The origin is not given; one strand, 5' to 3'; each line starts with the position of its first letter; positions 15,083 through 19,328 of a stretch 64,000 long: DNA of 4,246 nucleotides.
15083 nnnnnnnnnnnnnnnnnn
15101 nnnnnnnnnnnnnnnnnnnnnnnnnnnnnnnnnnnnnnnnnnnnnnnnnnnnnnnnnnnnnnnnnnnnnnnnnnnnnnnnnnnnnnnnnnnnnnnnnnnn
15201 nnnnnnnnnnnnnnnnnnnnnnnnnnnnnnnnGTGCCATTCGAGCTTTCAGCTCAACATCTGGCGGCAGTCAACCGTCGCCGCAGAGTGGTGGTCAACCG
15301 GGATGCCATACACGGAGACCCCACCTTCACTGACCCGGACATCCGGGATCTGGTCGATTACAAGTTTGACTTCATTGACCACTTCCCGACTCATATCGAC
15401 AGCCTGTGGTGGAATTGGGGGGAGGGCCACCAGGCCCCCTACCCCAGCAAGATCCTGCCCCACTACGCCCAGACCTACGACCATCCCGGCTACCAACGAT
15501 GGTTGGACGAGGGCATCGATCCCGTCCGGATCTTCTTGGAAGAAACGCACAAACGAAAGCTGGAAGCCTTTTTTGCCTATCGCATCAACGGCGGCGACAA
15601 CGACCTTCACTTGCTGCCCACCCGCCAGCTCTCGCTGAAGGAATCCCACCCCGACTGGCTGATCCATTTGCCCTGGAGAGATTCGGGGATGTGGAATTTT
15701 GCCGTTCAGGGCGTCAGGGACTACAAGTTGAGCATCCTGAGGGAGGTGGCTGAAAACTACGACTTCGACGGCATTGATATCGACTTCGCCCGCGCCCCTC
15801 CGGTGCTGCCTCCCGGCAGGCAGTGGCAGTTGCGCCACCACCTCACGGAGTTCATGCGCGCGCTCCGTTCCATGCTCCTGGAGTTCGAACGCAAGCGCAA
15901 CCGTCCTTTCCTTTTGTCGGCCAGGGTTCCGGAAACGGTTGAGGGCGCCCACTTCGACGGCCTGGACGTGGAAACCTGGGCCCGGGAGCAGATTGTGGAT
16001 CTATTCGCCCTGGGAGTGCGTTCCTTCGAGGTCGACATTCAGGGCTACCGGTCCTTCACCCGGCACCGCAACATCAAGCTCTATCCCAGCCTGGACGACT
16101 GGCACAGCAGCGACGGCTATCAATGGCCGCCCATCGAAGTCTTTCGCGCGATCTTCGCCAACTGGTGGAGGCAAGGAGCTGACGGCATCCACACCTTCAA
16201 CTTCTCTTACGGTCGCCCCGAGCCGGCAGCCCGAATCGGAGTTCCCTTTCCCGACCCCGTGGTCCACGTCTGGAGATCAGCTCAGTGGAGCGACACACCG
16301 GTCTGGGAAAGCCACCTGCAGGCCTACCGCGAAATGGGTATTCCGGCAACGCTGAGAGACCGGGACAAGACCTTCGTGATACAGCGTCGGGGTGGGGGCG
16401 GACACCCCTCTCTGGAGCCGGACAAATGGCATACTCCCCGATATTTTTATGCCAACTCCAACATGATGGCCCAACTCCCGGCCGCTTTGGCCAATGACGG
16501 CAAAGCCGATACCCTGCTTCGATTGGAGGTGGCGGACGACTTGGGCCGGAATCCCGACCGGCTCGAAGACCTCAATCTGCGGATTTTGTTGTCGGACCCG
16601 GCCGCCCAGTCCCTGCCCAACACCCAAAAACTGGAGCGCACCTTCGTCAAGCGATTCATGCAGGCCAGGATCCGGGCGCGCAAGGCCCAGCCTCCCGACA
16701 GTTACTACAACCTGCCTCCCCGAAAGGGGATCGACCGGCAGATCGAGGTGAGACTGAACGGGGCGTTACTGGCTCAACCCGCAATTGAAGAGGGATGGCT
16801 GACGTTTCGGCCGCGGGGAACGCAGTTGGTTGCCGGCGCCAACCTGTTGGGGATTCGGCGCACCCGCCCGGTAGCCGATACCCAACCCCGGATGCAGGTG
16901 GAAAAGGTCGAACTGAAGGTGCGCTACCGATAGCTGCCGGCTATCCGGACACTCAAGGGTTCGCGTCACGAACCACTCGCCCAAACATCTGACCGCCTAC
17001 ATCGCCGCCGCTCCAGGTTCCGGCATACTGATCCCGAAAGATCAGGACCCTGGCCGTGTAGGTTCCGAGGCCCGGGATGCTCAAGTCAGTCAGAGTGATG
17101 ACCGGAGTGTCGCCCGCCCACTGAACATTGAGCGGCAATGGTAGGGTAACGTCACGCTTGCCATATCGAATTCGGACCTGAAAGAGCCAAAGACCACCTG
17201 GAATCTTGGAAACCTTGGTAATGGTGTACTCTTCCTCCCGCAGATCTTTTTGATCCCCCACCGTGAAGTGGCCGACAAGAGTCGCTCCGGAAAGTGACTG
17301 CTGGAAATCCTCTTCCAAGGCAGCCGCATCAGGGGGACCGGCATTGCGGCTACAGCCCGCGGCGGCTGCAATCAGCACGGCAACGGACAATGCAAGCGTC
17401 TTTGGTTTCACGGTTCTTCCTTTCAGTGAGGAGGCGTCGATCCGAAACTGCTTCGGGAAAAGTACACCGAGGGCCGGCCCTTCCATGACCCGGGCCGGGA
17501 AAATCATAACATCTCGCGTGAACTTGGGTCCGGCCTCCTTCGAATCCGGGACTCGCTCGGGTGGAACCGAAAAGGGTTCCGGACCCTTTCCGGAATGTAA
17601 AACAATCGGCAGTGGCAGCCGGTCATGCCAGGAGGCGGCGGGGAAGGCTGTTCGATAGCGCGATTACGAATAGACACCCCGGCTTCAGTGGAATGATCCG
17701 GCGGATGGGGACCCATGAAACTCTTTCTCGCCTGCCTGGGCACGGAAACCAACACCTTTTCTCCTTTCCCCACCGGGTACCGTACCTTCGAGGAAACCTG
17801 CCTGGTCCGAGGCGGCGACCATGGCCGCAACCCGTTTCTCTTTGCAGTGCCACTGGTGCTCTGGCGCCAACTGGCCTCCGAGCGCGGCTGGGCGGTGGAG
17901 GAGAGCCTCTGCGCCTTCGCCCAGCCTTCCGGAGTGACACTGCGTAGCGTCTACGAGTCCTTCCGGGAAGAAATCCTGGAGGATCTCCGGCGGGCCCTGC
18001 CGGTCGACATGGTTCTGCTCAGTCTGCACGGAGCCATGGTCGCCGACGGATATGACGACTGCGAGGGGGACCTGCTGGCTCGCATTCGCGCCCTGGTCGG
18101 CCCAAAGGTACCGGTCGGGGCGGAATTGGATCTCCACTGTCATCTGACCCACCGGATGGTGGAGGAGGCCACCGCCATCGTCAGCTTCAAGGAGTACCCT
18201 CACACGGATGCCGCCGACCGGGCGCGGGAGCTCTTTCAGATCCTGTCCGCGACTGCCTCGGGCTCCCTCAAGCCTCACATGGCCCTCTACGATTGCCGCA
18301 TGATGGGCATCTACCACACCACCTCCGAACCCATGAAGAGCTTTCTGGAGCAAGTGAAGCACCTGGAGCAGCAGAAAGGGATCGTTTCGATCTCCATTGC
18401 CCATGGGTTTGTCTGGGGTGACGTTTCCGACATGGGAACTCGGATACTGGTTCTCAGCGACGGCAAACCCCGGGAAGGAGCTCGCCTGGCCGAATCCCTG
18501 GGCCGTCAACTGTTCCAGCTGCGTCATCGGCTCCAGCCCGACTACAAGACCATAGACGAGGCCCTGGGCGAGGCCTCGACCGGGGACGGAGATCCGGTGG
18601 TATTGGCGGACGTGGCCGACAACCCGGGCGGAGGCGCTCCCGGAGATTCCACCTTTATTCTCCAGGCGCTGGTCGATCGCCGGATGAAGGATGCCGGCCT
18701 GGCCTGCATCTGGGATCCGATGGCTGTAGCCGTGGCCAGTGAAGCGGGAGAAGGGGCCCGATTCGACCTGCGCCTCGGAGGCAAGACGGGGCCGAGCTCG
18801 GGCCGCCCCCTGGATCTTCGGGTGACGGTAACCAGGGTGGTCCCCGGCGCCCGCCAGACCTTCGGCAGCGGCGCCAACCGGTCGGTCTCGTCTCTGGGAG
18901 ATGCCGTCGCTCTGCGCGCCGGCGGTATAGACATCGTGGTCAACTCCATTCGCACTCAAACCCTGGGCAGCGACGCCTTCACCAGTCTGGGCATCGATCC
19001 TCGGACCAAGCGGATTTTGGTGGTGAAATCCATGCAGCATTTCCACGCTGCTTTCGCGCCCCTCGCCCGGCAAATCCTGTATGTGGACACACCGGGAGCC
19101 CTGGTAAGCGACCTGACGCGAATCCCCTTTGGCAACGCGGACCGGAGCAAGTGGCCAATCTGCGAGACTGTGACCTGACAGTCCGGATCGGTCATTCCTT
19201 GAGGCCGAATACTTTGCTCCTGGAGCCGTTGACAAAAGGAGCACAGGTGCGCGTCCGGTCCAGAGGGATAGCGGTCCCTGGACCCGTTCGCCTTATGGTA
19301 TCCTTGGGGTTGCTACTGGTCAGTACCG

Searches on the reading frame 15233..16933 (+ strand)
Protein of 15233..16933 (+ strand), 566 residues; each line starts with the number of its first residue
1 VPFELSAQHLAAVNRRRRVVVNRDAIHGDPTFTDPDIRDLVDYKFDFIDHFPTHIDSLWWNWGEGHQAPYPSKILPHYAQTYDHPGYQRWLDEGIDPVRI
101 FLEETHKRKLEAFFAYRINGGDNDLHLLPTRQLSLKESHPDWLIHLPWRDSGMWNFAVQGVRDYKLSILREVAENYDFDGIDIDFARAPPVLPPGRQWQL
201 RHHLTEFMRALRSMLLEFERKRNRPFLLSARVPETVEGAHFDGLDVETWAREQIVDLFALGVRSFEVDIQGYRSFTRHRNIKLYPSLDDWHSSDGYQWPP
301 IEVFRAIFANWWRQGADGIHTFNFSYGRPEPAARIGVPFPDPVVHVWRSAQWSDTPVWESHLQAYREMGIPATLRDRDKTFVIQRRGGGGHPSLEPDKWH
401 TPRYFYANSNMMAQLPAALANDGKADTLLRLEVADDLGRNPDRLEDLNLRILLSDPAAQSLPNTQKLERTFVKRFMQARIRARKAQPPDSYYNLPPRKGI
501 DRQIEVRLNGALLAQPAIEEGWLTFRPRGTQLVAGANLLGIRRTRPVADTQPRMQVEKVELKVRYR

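Call 9: search_protein_families(library=pfam, proteins=[window:15233-16933:+], max_evalue=0.001)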
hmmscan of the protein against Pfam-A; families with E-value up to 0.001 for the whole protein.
window:15233-16933:+ (566 aa): 2 families
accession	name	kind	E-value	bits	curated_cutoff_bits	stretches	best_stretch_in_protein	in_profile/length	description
PF02638.21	GHL10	-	2.7e-06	27.1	27.9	1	67-184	45-161/311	Glycosyl hydrolase-like 10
PF00704.34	Glyco_hydro_18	-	1.9e-05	24.9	29.6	1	170-248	98-168/317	Glycosyl hydrolases family 18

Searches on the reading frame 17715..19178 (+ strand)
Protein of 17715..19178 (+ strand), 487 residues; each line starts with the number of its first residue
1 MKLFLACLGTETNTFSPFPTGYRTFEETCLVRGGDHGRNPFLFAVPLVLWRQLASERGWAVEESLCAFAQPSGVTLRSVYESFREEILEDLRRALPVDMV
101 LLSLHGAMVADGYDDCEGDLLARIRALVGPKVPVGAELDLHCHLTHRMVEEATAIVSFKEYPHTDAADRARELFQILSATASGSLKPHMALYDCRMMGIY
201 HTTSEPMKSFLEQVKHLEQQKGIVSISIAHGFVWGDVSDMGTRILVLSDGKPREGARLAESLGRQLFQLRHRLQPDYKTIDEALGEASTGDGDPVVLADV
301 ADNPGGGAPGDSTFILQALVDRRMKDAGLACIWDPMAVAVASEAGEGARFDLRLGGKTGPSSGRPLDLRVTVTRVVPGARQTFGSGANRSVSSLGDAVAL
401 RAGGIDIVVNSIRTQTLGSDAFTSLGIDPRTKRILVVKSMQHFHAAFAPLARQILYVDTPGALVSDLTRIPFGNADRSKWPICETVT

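Call 9: search_protein_families(library=pfam, proteins=[window:17715-19178:+], max_evalue=0.001)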
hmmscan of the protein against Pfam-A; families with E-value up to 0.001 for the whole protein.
window:17715-19178:+ (487 aa): 3 families
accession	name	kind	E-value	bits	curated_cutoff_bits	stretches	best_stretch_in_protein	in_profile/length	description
PF07364.17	DUF1485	-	3.2e-85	286.4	22.8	1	3-287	2-289/290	Metallopeptidase family M81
PF07171.17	MlrC_C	-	4.3e-57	193.6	27.2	1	297-472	1-176/178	MlrC C-terminus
PF09818.15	ABC_ATPase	-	0.00029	20.4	23.2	0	191-268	192-267/283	P-loop domain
